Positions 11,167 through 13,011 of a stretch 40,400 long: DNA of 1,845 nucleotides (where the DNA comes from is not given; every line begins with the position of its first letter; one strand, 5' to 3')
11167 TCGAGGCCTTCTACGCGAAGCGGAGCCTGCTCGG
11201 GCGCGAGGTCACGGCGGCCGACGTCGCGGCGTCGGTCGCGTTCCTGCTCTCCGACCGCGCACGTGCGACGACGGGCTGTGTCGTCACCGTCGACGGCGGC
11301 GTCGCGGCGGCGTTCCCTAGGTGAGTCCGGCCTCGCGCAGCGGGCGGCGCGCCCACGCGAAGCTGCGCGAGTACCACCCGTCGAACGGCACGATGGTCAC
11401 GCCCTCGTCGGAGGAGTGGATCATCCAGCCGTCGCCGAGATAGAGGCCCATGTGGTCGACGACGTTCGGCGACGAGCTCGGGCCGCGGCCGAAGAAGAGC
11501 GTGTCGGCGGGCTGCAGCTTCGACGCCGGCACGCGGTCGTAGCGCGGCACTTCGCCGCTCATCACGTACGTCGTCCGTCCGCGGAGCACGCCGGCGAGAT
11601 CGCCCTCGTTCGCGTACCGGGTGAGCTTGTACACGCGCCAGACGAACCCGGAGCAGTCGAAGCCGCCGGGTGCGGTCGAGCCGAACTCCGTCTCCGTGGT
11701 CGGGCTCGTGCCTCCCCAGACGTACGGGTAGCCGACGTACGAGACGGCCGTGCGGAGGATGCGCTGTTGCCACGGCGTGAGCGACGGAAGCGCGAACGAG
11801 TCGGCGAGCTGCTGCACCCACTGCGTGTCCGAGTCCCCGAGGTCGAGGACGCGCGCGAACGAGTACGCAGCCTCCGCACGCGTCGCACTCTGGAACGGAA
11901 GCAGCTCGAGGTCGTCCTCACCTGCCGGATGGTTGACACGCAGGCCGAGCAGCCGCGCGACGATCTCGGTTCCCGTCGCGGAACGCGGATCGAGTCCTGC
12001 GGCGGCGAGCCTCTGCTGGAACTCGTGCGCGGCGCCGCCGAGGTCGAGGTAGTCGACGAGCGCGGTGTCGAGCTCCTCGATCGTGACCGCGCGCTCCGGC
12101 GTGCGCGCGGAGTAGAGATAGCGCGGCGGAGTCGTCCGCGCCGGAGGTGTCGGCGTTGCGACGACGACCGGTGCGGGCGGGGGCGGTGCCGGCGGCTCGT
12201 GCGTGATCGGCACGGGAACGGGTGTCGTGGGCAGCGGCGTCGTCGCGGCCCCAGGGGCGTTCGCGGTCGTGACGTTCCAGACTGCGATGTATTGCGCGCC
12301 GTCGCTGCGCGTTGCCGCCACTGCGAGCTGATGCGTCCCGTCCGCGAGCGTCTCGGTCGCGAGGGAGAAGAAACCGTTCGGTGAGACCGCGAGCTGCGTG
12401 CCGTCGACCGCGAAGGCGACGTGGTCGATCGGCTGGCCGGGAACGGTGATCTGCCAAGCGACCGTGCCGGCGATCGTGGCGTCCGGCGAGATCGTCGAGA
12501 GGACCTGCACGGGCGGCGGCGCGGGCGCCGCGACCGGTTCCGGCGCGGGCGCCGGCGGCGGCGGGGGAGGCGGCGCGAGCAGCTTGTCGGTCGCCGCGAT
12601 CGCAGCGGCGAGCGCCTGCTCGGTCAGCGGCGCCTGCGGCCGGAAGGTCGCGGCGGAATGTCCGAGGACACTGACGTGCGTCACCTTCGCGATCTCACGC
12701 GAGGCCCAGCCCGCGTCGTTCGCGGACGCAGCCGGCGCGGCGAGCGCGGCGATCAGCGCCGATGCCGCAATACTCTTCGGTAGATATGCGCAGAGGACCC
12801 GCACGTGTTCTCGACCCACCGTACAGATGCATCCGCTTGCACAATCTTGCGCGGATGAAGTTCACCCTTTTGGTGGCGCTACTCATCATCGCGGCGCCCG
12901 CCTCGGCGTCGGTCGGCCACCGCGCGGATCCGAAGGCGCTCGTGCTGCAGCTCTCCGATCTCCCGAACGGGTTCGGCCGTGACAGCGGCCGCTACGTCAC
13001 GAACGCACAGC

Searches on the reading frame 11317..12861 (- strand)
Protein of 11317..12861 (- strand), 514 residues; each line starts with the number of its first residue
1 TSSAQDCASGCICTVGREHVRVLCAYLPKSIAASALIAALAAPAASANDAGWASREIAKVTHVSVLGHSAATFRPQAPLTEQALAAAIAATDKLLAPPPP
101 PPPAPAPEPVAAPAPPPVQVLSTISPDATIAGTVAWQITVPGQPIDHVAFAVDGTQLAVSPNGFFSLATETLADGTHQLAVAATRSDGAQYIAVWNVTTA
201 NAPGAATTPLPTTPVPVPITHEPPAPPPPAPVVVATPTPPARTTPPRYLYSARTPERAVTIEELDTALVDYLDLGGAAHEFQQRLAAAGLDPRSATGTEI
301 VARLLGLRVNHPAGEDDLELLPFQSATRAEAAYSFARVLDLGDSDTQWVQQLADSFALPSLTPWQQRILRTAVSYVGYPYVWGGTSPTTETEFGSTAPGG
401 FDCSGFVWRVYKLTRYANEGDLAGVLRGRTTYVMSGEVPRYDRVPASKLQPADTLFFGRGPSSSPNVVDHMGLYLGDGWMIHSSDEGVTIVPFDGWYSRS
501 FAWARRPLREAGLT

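Call 27: search_protein_families(library=pfam, proteins=[window:11317-12861:-], max_evalue=0.001)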
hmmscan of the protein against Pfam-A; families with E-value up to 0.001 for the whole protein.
window:11317-12861:- (514 aa): 1 family
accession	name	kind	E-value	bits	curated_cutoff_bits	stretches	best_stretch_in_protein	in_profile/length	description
PF00877.26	NLPC_P60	-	4.5e-15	56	23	1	377-500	1-98/105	NlpC/P60 family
